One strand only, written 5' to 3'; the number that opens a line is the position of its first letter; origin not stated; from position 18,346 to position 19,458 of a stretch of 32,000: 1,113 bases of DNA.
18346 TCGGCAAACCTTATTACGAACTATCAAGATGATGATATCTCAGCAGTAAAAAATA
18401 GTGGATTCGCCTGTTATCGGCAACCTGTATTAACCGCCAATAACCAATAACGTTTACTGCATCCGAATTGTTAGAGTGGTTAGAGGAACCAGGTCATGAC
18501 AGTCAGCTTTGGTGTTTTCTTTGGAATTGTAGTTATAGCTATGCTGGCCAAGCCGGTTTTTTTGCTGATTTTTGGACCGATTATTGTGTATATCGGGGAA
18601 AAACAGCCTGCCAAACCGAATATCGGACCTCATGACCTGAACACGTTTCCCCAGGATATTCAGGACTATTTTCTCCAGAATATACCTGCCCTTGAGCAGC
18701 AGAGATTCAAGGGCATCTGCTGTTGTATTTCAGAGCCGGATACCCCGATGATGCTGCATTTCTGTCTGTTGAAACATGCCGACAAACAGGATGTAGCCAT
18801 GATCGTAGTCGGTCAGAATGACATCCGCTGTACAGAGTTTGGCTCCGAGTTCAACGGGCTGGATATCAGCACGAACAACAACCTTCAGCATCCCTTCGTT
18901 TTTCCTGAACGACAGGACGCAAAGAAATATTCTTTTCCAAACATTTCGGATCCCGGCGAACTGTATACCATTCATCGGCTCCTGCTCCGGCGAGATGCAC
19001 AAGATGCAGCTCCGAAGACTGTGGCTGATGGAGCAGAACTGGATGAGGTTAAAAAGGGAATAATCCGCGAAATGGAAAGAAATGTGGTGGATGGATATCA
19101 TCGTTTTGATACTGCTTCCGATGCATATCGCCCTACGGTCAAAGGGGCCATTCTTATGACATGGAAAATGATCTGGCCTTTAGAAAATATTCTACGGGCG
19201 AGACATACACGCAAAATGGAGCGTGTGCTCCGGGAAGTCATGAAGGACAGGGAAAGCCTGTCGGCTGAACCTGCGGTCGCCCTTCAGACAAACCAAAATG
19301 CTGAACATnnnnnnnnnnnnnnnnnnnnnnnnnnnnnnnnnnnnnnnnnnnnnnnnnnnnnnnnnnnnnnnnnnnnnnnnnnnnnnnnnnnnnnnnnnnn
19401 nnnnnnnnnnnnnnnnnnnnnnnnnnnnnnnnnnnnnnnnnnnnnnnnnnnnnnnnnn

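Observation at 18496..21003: Giant triple-DUF3592 membrane protein with a novel N-terminal region, translationally coupled to an ABC binding protein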

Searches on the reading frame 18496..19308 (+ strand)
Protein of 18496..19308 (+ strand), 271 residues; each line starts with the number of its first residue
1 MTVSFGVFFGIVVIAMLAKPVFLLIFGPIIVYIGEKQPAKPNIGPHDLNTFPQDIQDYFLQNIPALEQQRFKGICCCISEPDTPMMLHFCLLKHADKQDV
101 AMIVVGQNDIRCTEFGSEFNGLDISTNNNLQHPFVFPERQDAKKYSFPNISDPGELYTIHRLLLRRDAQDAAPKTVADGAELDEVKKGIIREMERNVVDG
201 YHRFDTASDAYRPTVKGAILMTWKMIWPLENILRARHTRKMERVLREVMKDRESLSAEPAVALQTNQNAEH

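Call 6: search_protein_families(library=pfam, proteins=[window:18496-19308:+], max_evalue=10)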
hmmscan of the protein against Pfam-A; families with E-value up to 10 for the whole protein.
window:18496-19308:+ (271 aa): 1 family
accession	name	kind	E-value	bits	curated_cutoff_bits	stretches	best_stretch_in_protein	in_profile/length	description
PF09543.15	DUF2379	-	0.11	13.5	21.1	1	161-207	27-73/116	Protein of unknown function (DUF2379)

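Call 30: search_solved_structures(query=A3, max_evalue=1)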
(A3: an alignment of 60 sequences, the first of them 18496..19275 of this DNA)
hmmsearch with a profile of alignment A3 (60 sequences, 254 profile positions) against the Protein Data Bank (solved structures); distinct sequences matched with E-value up to 1: 2.
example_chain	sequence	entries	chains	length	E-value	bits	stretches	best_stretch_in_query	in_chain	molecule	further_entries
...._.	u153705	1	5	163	0.024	17.2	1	63-161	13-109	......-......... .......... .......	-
8fyv_A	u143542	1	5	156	0.026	17.1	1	63-161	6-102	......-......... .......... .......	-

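Call 31: search_protein_families(library=pfam, alignment_id=A3, max_evalue=0.1)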
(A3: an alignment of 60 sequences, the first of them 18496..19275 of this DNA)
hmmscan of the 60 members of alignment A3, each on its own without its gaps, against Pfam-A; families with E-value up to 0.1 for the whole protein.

A. member 1, window:18496-19275:+ (260 aa): 0 families

B. families by the number of members that match (of 60 scanned): 8 families
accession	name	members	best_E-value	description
PF21893.1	DUF6918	1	0.0052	Family of unknown function (DUF6918)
PF23871.1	DUF7226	1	0.019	Domain of unknown function (DUF7226)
PF25071.1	DUF7795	1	0.025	Domain of unknown function (DUF7795)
PF24303.1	DUF7485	1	0.03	Domain of unknown function (DUF7485)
PF19589.4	DUF6095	1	0.031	Family of unknown function (DUF6095)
PF01152.27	Bac_globin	1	0.073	Bacterial-like globin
PF22123.2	Exu_RNase_H_like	1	0.084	Exuperantia RNAse H-like domain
PF06575.17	DUF1132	1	0.09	Protein of unknown function (DUF1132)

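Call 32: find_homologous_proteins(query=A3, max_evalue=0.00001)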
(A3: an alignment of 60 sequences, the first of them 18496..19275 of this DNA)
Query A3 (60 sequences) (260 aa, profile of the alignment): 6 proteins with E <= 0.00001 among 3016 candidates.
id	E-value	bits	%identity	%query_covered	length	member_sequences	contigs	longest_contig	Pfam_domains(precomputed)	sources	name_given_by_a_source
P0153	5.4e-77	277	31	88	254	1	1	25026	-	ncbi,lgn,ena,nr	ncbi:MAG TPA: hypothetical protein VJS44_16450 [Pyrinomonadaceae bacterium]|nr:hypothetical protein 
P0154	2.3e-74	268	29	85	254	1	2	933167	-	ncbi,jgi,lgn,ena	ncbi:MAG TPA: hypothetical protein VF543_09850 [Pyrinomonadaceae bacterium]|jgi:hypothetical protein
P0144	7.7e-69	250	25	87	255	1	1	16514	-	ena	-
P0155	2.9e-60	222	23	91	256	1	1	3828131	-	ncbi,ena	-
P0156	1.4e-50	190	26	87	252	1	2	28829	-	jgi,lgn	jgi:hypothetical protein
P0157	4.4e-40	156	75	70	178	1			-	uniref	uniref:hypothetical protein n=2 Tax=Candidatus Electrothrix sp. TaxID=2170559 RepID=UPI0040565F6D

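Call 33: find_encoding_contigs(protein=P0154, flank=6000, max_places=2)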
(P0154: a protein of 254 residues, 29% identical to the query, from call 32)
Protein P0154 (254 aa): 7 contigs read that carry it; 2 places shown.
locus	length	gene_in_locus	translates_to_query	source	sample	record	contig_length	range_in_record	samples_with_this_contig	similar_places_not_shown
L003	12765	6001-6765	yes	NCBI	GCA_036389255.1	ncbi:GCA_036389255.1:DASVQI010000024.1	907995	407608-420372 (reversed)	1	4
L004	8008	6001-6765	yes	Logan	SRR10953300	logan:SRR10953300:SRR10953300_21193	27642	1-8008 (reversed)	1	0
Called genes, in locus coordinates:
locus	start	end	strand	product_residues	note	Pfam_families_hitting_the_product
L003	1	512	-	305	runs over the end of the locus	PF00005:ABC_tran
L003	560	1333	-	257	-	PF02405:MlaE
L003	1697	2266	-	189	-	PF13801:Metal_resist, PF07813:LTXXQ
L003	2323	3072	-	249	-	PF13490:zf-HC2 (weak)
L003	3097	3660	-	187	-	PF04542:Sigma70_r2, PF08281:Sigma70_r4_2, PF04545:Sigma70_r4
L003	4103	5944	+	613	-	PF02743:dCache_1 (faint), PF00672:HAMP, PF13487:HD_5, PF01966:HD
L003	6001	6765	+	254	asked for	-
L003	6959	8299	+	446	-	PF13401:AAA_22 (faint), PF02881:SRP54_N, PF00448:SRP54, PF13604:AAA_30 (weak)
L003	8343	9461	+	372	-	PF00383:dCMP_cyt_deam_1, PF01872:RibD_C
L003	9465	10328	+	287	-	PF00398:RrnaAD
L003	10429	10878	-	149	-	-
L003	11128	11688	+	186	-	PF07638:Sigma70_ECF, PF08281:Sigma70_r4_2, PF04545:Sigma70_r4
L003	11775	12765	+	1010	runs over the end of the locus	PF00069:Pkinase, PF01636:APH (faint), PF07714:PK_Tyr_Ser-Thr, PF14531:Kinase-like (faint), PF25174:Beta-prop_THOC3 (weak), PF26550:Tricorn_2nd, PF07676:PD40 (weak), PF26549:Tricorn_N, +4 more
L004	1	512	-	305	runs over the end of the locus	PF00005:ABC_tran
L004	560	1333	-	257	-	PF02405:MlaE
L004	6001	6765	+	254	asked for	-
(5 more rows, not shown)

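Call 34: find_encoding_contigs(protein=P0155, flank=6000, max_places=2)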
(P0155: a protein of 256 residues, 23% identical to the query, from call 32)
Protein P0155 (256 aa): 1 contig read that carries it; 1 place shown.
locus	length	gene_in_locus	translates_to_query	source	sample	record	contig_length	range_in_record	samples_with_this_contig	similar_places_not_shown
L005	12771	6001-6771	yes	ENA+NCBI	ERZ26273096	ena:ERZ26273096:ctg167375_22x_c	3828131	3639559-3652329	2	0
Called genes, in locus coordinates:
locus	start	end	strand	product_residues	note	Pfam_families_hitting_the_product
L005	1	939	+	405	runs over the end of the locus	PF00072:Response_reg, PF07228:SpoIIE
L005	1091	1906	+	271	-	PF01242:PTPS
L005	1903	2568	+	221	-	PF01227:GTP_cyclohydroI, PF14489:QueF (weak)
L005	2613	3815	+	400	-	PF01546:Peptidase_M20, PF07687:M20_dimer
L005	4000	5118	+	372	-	PF22451:NirdL-like_HTH (faint), PF17805:AsnC_trans_reg2 (weak)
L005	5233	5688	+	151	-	-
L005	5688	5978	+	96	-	-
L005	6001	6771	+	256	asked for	-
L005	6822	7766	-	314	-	PF13021:DUF3885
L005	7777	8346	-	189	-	-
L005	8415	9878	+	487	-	PF01565:FAD_binding_4, PF02913:FAD-oxidase_C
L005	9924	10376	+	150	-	-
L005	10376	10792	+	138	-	-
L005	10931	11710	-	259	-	PF00902:TatC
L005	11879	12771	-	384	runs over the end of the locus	PF00730:HhH-GPD, PF10576:EndIII_4Fe-2S (weak), PF00293:NUDIX (weak), PF14815:NUDIX_4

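Call 35: find_encoding_contigs(protein=P0153, flank=6000, max_places=2)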
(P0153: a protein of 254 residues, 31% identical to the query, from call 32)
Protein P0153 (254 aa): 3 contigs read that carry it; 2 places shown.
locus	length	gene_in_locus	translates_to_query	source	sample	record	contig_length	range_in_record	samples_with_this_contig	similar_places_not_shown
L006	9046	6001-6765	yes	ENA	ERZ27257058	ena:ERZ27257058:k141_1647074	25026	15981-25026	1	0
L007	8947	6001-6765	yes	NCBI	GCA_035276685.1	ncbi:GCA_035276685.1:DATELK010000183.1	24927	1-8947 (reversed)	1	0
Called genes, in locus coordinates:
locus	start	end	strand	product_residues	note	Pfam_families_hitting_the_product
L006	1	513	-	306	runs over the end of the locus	PF00005:ABC_tran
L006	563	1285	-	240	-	PF02405:MlaE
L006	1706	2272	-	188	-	PF13801:Metal_resist, PF07813:LTXXQ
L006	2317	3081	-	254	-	PF13490:zf-HC2 (weak)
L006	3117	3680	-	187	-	PF04542:Sigma70_r2, PF08281:Sigma70_r4_2, PF04545:Sigma70_r4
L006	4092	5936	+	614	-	PF02743:dCache_1 (faint), PF00672:HAMP, PF13487:HD_5, PF01966:HD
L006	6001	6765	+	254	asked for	-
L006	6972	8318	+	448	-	PF13401:AAA_22 (faint), PF02881:SRP54_N, PF13604:AAA_30 (weak), PF00448:SRP54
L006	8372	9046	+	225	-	?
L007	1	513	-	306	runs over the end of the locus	PF00005:ABC_tran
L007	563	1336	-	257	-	PF02405:MlaE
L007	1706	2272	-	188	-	PF13801:Metal_resist, PF07813:LTXXQ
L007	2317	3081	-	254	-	PF13490:zf-HC2 (weak)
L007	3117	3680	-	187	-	PF04542:Sigma70_r2, PF08281:Sigma70_r4_2, PF04545:Sigma70_r4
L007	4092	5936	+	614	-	PF02743:dCache_1 (faint), PF00672:HAMP, PF13487:HD_5, PF01966:HD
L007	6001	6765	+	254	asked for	-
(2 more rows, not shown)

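Call 36: predict_structure(alignment_id=A3)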
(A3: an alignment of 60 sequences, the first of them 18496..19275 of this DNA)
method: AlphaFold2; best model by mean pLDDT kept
length: 260 residues; sequences in the alignment: 60
mean_pLDDT: 94.6   pTM: 0.88
mean pLDDT of the five models: 94.6, 94.1, 94.0, 94.0, 93.7
residues with pLDDT >= 90: 238; 70-90: 18; 50-70: 4; < 50: 0
segments of 3 or more residues with pLDDT < 50: none
pLDDT, mean of each block of 10 residues (from residue 1): 92 95 96 96 97 97 98 96 87 97 94 97 94 89 96 97 96 95 96 97 98 98 94 95 97 78
secondary structure, 60 per line:
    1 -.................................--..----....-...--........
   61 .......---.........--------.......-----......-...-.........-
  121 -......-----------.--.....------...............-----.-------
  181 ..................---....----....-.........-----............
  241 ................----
elements in order: H2-34 E43-46 H53-67 E71-79 E88-94 E100-105 E111-119 E122-127 E142-146 H153-167 H181-198 E202-205 E210-213 H215-223 H229-256

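Call 39: fold_search(model_id=the predicted structure, library=pdb)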
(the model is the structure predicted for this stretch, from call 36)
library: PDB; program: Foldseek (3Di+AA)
matches with E <= 10: 240; with E <= 0.001: 0
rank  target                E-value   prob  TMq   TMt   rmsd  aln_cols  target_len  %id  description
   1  6qwp_A                1.3e-01  0.06  0.13  0.08  26.5       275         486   11  Crystal structure of T7 bacteriophage portal protein, 13mer, closed valve (released 2019-09-04)
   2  7rbp_B                3.7e-01  0.21  0.15  0.15   9.8        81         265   11  Medicago truncatula D-1-piperideine-2-carboxylic acid reductase (released 2022-07-06)
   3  2fpn                  4.9e-01  0.03  0.13  0.15  20.6       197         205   10  The crystal structure of the ywmB protein from Bacillus subtilis (released 2006-03-14)
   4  7d7e_A                5.2e-01  0.04  0.14  0.10  24.0       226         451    9  Structure of PKD1L3-CTD/PKD2L1 in apo state (released 2021-08-25)
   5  2f5f_B                7.0e-01  0.14  0.15  0.26  14.9       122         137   15  Bacillus subtilis manganese transport regulator (MNTR) bound to manganese, AC conformation, pH 8.5 (released 2006-03-07)
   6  7fsf                  7.5e-01  0.06  0.16  0.05  21.0       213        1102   13  CRYSTAL STRUCTURE OF T. MARITIMA REVERSE GYRASE ACTIVE SITE VARIANT Y851F (released 2023-05-10)
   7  7rbp_A                7.9e-01  0.15  0.15  0.12   9.8        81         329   11  Medicago truncatula D-1-piperideine-2-carboxylic acid reductase (released 2022-07-06)
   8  1v2b_B                7.9e-01  0.12  0.15  0.23   8.8        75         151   19  Crystal Structure of PsbP Protein in the Oxygen-Evolving Complex of Photosystem II from Higher Plants (released 2004-05-18)
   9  6se9_A                8.4e-01  0.06  0.12  0.04  14.8        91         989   10  Cold-adapted beta-D-galactosidase from Arthrobacter sp. 32cB mutant E441Q in complex with lactose bound in shallow mod (released 2019-09-11)
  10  1yqf_E                8.4e-01  0.05  0.18  0.23  20.0       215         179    8  Hypothetical protein from leishmania major unknown function sequence homologue to human p32 protein (released 2005-02-22)
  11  6w90                  8.4e-01  0.04  0.14  0.22  18.2       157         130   13  De novo designed NTF2 fold protein NT-9 (released 2020-08-19)
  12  6etz                  9.4e-01  0.08  0.12  0.04   9.1        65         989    8  Cold-adapted beta-D-galactosidase from Arthrobacter sp. 32cB (released 2018-01-10)
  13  4ddt                  9.4e-01  0.06  0.15  0.04  23.9       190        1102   12  Thermotoga maritima reverse gyrase, C2 FORM 2 (released 2012-12-26)
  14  5wtq_C                1.0e+00  0.06  0.15  0.25  13.5       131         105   11  Crystal structure of human proteasome-assembling chaperone PAC4 (released 2017-03-22)
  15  1ddn_A                1.1e+00  0.08  0.13  0.25  16.2       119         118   13  DIPHTHERIA TOX REPRESSOR (C102D MUTANT)/TOX DNA OPERATOR COMPLEX (released 1998-10-14)
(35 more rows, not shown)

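Call 69: search_solved_structures(query=A3, max_evalue=10, show_alignments=1)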
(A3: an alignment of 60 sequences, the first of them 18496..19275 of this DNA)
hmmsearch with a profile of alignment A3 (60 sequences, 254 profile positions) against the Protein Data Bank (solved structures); distinct sequences matched with E-value up to 10: 5.
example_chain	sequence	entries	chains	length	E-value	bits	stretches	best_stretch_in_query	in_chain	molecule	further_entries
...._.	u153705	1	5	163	0.024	17.2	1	63-161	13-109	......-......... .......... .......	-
8fyv_A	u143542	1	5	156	0.026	17.1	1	63-161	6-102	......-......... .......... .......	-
2lrh_A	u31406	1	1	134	1.2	11.7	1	128-188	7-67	De novo designed protein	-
2lci_A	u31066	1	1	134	1.3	11.5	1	128-188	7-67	Protein OR36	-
5lc5_A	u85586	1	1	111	3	10.3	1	1-87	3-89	NADH-ubiquinone oxidoreductase chain 3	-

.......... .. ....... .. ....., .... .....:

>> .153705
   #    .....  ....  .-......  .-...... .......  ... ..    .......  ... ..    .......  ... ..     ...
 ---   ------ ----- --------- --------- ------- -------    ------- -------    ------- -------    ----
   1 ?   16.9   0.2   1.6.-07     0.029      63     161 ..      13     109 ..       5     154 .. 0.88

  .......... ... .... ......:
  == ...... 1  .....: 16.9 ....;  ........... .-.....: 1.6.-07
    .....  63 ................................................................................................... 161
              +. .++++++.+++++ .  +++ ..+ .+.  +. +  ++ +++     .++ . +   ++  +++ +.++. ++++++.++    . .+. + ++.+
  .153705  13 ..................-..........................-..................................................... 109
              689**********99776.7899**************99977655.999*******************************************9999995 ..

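Call 88: search_protein_families(library=ncbifam, alignment_id=A3, max_evalue=0.01)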
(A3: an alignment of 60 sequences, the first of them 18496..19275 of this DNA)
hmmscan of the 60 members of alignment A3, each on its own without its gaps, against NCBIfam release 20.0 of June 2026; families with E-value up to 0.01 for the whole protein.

A. member 1, window:18496-19275:+ (260 aa): 0 families

B. families by the number of members that match (of 60 scanned): 2 families
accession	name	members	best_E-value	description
TIGR01841.1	phasin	1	0.0059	TIGR01841 family phasin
NF041194.1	LD_carboxy_LdcB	1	0.0093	LD-carboxypeptidase LdcB/DacB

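Call 94: find_encoding_contigs(protein=P0156, flank=6000, max_places=1)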
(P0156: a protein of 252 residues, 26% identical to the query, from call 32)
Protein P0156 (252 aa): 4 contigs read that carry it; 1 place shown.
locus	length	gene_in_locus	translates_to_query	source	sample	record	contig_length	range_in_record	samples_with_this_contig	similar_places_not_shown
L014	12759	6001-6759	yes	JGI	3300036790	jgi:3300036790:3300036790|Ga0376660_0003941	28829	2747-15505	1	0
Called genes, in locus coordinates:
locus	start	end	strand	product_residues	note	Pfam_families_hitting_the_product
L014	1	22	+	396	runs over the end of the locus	PF00296:Bac_luciferase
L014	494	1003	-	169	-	PF05163:DinB, PF12867:DinB_2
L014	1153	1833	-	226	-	PF01066:CDP-OH_P_transf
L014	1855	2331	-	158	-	PF03449:GreA_GreB_N, PF01272:GreA_GreB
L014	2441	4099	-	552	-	-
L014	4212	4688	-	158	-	PF02627:CMD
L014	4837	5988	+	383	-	PF02771:Acyl-CoA_dh_N, PF02770:Acyl-CoA_dh_M, PF00441:Acyl-CoA_dh_1, PF08028:Acyl-CoA_dh_2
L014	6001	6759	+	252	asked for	-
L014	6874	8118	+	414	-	PF27096:UvrC_M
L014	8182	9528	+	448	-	PF05977:MFS_3, PF07690:MFS_1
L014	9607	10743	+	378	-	PF00248:Aldo_ket_red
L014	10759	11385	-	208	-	PF12146:Hydrolase_4, PF00561:Abhydrolase_1 (weak), PF20408:Abhydrolase_11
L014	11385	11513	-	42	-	-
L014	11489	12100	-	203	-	PF07238:PilZ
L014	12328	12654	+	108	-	PF07238:PilZ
